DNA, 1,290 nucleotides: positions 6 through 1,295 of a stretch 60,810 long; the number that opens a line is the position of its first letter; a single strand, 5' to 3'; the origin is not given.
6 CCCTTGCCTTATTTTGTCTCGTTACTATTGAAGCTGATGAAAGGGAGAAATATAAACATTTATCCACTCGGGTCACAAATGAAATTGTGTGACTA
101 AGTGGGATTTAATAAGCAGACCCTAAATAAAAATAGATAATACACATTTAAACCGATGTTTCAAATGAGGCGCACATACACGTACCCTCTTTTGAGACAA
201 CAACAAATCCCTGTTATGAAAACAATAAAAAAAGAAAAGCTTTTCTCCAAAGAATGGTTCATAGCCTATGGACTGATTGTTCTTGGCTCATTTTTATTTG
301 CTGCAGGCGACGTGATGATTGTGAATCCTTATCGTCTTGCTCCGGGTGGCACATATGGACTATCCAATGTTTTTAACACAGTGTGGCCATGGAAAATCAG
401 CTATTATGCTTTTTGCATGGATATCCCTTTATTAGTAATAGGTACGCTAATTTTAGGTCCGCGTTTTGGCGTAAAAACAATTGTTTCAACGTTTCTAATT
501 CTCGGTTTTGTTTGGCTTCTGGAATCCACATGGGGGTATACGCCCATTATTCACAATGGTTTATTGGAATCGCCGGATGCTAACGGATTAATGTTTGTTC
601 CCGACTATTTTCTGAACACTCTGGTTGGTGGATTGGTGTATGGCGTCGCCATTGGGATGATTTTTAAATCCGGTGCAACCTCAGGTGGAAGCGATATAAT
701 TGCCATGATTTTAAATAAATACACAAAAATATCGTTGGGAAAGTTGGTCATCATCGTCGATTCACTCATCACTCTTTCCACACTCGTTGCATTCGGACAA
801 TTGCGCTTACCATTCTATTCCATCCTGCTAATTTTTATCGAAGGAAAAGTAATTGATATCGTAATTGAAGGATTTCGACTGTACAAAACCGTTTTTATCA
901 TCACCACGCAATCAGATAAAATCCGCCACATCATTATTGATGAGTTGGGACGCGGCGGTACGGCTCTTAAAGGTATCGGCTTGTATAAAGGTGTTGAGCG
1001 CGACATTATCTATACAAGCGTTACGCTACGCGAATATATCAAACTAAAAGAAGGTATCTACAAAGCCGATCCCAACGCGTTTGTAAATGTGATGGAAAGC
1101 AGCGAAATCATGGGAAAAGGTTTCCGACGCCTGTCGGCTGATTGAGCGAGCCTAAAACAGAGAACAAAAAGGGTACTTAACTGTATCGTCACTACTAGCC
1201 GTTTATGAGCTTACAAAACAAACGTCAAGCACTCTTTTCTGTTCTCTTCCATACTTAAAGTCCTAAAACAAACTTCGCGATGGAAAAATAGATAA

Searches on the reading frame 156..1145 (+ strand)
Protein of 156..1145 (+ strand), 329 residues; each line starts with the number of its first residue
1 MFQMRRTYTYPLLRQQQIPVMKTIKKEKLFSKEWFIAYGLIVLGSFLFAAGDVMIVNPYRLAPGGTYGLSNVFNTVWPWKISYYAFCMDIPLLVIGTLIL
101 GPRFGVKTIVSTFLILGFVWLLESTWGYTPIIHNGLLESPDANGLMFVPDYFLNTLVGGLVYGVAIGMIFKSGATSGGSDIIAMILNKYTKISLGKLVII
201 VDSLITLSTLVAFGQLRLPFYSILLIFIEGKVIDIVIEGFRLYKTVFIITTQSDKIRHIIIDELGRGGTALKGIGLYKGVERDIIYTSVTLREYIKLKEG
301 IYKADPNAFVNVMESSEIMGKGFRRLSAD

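Call 64: search_protein_families(library=padloc, alignment_id=A5, max_evalue=0.001)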
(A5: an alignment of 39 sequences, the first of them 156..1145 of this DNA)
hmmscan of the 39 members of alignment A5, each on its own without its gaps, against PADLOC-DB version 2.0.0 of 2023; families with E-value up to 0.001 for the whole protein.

A. member 1, window:156-1145:+ (329 aa): 0 families

B. families by the number of members that match (of 39 scanned): 33 families (the first 25 are shown)
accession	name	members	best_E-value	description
PDLC04476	PDC-M16A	1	1.6e-117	-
PDLC04475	PDC-M16A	1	7.4e-115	-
PDLC04472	PDC-M16A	1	8.9e-114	-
PDLC04474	PDC-M16A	1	2.9e-66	-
PDLC04849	PDC-S05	1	3e-65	-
PDLC04856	PDC-S05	1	8.6e-51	-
PDLC04869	PDC-S05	1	9.8e-37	-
PDLC04469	PDC-M16A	1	3.9e-36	-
PDLC01734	typeIV_RecD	1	2.1e-31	RecD_0_IVD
PDLC05065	PDC-S68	1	5.5e-28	-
PDLC05066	PDC-S68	1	7.7e-26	-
PDLC01148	RecD_like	1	6.5e-25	RecD/Tra ATPase fused to N-terminal HHH domain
PDLC04470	PDC-M16A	1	2e-24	-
PDLC05064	PDC-S68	1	3e-24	-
PDLC04471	PDC-M16A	1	1.1e-22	-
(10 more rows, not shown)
